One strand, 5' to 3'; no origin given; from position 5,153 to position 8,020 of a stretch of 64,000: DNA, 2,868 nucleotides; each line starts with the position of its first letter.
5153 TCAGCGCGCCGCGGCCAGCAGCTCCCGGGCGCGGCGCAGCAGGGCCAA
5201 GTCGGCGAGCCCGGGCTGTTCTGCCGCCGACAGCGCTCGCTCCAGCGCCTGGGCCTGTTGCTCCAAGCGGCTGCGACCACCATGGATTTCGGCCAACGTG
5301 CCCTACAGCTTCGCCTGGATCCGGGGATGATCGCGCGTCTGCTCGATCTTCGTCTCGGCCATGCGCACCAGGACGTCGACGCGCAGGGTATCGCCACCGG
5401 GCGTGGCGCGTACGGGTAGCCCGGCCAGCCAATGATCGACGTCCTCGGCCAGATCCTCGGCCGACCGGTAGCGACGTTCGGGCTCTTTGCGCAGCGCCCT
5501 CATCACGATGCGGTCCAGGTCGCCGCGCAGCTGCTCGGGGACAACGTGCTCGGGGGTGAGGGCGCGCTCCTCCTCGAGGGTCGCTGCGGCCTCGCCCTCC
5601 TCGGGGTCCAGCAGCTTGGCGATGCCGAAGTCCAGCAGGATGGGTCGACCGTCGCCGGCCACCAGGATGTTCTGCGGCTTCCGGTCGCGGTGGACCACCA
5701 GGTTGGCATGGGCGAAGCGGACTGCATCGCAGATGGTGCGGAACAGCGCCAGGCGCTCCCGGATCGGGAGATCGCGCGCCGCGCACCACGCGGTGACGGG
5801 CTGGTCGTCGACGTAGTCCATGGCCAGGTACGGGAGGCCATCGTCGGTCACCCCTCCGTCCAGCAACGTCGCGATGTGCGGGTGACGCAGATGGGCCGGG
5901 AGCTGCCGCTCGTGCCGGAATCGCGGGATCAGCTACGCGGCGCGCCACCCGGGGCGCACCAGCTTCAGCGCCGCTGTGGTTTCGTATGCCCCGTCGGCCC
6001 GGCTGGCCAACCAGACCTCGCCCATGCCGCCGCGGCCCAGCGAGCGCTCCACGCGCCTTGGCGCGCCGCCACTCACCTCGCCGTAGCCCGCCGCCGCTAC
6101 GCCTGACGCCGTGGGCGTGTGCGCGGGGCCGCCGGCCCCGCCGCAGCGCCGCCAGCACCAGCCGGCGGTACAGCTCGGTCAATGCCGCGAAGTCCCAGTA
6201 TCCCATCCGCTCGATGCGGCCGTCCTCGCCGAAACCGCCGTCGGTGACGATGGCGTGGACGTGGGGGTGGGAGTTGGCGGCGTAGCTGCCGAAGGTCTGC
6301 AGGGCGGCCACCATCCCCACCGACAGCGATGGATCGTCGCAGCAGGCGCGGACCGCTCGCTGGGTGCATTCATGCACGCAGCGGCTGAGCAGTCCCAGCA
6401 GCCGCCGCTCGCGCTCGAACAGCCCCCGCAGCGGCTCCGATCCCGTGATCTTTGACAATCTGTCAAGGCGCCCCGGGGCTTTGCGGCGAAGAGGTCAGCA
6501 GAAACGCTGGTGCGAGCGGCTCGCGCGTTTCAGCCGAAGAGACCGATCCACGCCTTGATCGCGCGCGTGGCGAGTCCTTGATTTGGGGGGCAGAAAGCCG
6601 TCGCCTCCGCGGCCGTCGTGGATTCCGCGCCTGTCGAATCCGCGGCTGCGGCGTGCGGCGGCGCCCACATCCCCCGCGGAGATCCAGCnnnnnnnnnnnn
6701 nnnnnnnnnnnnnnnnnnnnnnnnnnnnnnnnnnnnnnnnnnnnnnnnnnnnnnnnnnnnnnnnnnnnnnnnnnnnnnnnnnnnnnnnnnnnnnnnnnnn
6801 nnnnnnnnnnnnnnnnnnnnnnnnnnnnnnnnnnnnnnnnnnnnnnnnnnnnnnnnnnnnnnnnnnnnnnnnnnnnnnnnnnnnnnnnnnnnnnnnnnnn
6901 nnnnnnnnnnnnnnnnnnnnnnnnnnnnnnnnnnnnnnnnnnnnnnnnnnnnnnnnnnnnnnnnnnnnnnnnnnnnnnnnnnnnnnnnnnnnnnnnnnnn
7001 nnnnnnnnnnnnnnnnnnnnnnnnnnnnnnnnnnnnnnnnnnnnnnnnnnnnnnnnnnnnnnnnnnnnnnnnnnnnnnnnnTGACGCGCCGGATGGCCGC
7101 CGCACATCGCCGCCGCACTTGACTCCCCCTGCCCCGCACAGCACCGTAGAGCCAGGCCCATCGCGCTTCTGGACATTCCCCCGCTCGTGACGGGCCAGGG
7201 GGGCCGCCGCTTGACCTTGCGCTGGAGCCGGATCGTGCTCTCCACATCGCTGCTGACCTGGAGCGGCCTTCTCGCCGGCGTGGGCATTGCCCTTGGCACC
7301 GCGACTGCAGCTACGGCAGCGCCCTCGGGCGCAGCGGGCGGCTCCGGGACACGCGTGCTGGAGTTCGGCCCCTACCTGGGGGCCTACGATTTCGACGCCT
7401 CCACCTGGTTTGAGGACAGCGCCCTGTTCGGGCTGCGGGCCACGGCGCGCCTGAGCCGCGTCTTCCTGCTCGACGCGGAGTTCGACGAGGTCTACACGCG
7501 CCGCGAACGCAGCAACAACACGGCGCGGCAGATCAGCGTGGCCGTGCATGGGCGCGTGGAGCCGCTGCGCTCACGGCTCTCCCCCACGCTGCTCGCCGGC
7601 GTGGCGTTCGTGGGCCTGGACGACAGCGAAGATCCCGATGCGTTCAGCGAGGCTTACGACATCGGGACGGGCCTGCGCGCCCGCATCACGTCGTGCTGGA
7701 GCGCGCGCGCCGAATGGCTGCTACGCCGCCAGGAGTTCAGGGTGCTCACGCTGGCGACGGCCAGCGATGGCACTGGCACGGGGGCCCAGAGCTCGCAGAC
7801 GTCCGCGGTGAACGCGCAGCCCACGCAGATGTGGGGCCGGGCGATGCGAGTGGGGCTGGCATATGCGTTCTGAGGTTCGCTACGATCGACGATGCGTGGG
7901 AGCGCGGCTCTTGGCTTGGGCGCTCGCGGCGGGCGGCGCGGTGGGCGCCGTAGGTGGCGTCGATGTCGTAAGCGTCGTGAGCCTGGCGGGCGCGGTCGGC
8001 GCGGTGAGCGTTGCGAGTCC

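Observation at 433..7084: Duplicated ~490-bp element (palindrome + 240-nt leader + small ORF of unknown family) embedded twice in mobile-DNA debris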

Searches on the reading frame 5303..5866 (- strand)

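Call 6: search_protein_families(library=pfam, proteins=[window:5303-5866:-], max_evalue=0.1)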
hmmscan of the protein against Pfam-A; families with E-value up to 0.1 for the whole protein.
window:5303-5866:- (187 aa): 5 families
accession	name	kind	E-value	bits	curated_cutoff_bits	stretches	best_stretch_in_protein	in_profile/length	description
PF00069.31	Pkinase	-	7.6e-14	52.2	31.7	1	13-114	74-170/263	Protein kinase domain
PF07714.23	PK_Tyr_Ser-Thr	-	3.4e-06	27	23.1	1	17-113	81-176/258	Protein tyrosine and serine/threonine kinase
PF01636.29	APH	-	0.00028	21.2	23.2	1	37-88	148-202/239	Phosphotransferase enzyme family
PF03109.22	ABC1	-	0.00034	20.3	22.9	1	14-91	145-222/244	ABC1 atypical kinase-like domain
PF06293.20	Kdo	-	0.081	12.8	21.3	0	24-81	105-167/207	Lipopolysaccharide kinase (Kdo/WaaP) family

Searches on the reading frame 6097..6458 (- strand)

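Call 6: search_protein_families(library=pfam, proteins=[window:6097-6458:-], max_evalue=0.1)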
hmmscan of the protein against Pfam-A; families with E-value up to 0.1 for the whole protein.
window:6097-6458:- (120 aa): 1 family
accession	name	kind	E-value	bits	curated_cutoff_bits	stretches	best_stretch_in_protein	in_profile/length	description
PF04986.18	Y2_Tnp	-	1.1e-09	39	20.9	1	48-108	1-63/183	Putative transposase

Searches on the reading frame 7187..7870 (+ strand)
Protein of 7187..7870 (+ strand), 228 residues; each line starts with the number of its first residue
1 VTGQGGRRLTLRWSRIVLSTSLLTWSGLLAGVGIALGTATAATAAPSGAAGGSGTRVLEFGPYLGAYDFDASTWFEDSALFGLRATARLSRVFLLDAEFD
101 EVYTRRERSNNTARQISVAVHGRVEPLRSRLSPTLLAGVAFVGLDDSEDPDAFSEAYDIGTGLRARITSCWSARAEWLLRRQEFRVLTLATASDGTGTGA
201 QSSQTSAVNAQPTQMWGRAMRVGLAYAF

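Call 6: search_protein_families(library=pfam, proteins=[window:7187-7870:+], max_evalue=0.1)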
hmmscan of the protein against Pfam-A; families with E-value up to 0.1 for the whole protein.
window:7187-7870:+ (228 aa): 1 family
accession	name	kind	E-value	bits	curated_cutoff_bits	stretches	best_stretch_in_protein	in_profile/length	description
PF13505.12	OMP_b-brl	-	1.5e-05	25.6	28.7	1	35-180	4-153/175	Outer membrane protein beta-barrel domain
